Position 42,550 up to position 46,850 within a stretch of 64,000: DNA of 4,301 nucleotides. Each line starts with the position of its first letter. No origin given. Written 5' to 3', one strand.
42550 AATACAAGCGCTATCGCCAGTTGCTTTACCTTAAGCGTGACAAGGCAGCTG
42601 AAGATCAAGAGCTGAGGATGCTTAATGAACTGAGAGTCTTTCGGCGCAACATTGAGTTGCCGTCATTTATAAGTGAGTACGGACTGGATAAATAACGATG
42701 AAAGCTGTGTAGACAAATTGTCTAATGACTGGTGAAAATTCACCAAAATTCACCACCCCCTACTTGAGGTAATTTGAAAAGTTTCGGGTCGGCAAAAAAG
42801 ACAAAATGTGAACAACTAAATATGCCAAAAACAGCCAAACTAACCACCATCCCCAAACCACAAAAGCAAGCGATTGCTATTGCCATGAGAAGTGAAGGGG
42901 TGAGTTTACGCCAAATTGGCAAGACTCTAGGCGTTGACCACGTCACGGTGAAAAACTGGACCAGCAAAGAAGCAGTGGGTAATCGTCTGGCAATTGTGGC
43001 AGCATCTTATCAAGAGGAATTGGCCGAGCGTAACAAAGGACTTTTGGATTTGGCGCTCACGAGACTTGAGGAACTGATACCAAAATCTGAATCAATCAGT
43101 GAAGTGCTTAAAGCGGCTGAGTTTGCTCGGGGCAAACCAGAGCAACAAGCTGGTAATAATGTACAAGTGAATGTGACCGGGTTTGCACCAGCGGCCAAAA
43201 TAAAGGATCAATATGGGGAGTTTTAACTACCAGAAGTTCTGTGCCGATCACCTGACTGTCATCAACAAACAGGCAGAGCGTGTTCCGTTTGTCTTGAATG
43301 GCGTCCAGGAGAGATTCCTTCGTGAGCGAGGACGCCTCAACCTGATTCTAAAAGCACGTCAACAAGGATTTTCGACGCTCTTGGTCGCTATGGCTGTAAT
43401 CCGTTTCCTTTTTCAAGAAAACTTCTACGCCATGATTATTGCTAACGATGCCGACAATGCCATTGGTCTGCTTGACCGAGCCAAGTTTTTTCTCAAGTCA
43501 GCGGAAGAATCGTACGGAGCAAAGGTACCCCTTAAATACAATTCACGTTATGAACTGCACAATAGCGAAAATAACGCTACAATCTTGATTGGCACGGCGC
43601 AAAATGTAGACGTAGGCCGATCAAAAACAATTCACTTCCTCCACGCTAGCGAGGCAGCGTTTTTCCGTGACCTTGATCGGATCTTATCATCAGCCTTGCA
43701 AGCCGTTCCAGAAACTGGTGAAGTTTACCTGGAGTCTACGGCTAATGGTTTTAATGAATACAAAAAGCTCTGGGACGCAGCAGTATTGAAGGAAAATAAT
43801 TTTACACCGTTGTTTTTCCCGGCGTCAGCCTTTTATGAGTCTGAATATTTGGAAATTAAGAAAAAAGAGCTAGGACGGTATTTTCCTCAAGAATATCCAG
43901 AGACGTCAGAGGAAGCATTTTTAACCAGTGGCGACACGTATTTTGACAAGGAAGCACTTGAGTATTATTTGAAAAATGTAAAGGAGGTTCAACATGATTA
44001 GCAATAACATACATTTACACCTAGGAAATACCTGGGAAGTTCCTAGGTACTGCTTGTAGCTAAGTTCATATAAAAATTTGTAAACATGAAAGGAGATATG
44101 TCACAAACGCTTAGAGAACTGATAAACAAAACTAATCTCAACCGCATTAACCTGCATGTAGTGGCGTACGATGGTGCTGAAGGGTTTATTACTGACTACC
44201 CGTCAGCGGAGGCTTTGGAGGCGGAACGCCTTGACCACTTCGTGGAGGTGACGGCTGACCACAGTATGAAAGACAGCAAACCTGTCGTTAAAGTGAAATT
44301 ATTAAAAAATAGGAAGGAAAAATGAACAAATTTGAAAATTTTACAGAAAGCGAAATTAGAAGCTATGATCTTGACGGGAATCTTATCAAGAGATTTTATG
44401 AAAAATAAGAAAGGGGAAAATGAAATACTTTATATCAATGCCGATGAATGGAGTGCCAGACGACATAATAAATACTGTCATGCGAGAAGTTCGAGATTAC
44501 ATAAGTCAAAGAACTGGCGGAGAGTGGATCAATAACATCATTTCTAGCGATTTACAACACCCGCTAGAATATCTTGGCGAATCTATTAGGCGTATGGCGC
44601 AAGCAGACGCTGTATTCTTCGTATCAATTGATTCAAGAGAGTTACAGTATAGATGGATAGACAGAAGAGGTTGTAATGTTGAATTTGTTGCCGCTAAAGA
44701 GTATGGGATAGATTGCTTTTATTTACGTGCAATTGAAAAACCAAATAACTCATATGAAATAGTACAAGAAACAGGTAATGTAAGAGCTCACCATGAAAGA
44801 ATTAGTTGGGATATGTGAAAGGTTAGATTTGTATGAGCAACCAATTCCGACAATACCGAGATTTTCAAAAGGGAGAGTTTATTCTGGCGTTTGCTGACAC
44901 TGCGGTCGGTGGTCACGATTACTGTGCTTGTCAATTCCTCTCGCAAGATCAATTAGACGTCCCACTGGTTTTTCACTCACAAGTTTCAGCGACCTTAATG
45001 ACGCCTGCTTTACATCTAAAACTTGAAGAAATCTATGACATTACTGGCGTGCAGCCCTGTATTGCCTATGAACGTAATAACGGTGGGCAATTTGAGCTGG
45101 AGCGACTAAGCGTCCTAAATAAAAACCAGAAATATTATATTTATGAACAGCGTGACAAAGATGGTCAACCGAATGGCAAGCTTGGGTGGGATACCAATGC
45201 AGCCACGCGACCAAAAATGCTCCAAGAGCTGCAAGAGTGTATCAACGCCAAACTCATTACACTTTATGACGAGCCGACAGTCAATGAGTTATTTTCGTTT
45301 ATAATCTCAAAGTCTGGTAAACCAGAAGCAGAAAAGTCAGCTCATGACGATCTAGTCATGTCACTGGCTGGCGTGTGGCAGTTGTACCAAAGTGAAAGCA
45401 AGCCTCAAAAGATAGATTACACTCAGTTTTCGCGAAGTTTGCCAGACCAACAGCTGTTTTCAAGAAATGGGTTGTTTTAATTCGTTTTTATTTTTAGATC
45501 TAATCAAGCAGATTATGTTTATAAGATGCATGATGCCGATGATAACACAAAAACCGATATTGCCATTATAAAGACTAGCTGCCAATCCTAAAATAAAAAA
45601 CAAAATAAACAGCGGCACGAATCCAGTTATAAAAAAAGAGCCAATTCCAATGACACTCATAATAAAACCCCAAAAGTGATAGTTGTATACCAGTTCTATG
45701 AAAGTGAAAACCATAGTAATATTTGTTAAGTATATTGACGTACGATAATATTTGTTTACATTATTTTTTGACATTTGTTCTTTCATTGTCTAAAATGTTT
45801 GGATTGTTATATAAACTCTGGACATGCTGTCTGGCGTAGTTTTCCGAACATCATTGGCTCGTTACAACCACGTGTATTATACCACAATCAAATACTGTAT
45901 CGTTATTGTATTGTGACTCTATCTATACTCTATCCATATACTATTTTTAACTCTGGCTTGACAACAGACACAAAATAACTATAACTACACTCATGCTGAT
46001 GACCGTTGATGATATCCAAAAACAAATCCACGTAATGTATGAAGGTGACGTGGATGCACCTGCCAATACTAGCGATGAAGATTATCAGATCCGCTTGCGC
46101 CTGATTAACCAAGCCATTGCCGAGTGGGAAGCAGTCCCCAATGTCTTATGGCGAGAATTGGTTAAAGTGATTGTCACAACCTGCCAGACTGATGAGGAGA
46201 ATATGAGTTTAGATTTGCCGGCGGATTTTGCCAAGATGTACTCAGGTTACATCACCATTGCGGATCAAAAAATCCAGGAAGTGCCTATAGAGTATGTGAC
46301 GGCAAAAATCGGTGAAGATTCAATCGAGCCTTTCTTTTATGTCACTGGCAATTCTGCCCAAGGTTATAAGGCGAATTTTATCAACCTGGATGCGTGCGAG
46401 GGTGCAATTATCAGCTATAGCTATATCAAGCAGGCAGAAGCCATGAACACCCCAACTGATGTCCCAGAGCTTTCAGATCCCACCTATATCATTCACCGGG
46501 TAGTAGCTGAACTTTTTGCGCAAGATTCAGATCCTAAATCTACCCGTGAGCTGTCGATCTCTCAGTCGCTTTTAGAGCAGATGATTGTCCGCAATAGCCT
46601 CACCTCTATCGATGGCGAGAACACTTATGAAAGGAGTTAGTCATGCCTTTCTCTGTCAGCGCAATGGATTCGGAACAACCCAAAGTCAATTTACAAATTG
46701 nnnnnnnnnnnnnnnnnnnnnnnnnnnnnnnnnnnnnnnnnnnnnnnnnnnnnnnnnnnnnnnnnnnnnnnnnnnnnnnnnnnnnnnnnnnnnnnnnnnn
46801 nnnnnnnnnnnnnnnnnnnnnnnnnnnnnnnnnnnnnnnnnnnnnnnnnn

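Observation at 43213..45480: Large terminase split into separate ATPase and nuclease ORFs by an 831-bp insert carrying two genes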

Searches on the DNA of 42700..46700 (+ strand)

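Call 5: search_dna_similar(query=window:42700-46700:+, collection=phages, mode=distant, max_rows=20)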
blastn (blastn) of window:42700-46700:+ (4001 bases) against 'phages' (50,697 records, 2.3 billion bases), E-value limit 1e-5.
No match.

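Call 95: search_rna_families(source=window, start=43900, end=44950, threshold=evalue, max_evalue=10)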
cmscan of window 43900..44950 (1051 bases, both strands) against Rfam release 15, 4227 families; matches with E-value up to 10: 1.
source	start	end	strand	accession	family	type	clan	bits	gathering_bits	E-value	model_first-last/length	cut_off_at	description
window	44422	44459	+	RF01364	CRISPR-DR51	Gene; CRISPR;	-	19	45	6.1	1-38/38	no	CRISPR RNA direct repeat element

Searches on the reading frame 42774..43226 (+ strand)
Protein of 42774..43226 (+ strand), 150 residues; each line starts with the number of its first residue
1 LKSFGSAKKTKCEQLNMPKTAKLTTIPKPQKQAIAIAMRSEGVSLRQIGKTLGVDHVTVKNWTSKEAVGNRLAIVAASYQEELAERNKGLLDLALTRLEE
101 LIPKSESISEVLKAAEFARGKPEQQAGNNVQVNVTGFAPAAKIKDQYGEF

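Call 3: search_protein_families(library=pfam, proteins=[window:42774-43226:+], max_evalue=0.1)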
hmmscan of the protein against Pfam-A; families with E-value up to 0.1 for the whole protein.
window:42774-43226:+ (150 aa): 7 families
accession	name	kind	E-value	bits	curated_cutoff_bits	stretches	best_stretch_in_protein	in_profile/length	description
PF13936.12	HTH_38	-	0.00037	20.6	27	1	37-60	15-38/44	Helix-turn-helix domain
PF13384.12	HTH_23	-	0.00054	20.1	24.6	1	30-63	5-38/50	Homeodomain-like domain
PF13022.12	HTH_Tnp_1_2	-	0.013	16.1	27.9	1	22-90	4-75/122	Helix-turn-helix of insertion element transposase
PF08281.18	Sigma70_r4_2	-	0.021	14.9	25.7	1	29-64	12-48/54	Sigma-70, region 4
PF15978.11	TnsD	-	0.056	12.9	32.4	1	32-81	189-238/355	Tn7-like transposition protein D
PF18024.7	HTH_50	-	0.057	13.6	27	0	43-61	24-42/50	Helix-turn-helix domain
PF19889.5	DUF6362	-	0.072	13.9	31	0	30-61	59-89/98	Domain of unknown function (DUF6362)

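Call 4: search_protein_families(library=phrogs, proteins=[window:42774-43226:+], max_evalue=0.01)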
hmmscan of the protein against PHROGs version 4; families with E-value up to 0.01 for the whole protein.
window:42774-43226:+ (150 aa): 6 families
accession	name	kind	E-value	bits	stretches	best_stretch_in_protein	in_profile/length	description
phrog_664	-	DNA, RNA and nucleotide metabolism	0.00013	22.9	1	26-88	85-148/210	DNA binding protein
phrog_4779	-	transcription regulation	0.0018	19.8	1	32-76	5-49/98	transcriptional regulator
phrog_3855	-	DNA, RNA and nucleotide metabolism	0.0032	18.9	1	21-64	58-101/115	HTH DNA binding protein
phrog_11138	-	unknown function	0.0066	17.8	0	9-60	79-125/142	-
phrog_2308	-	unknown function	0.0066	17.5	1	30-74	5-48/138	-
phrog_645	-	DNA, RNA and nucleotide metabolism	0.0098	17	0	19-100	14-80/196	Rnase E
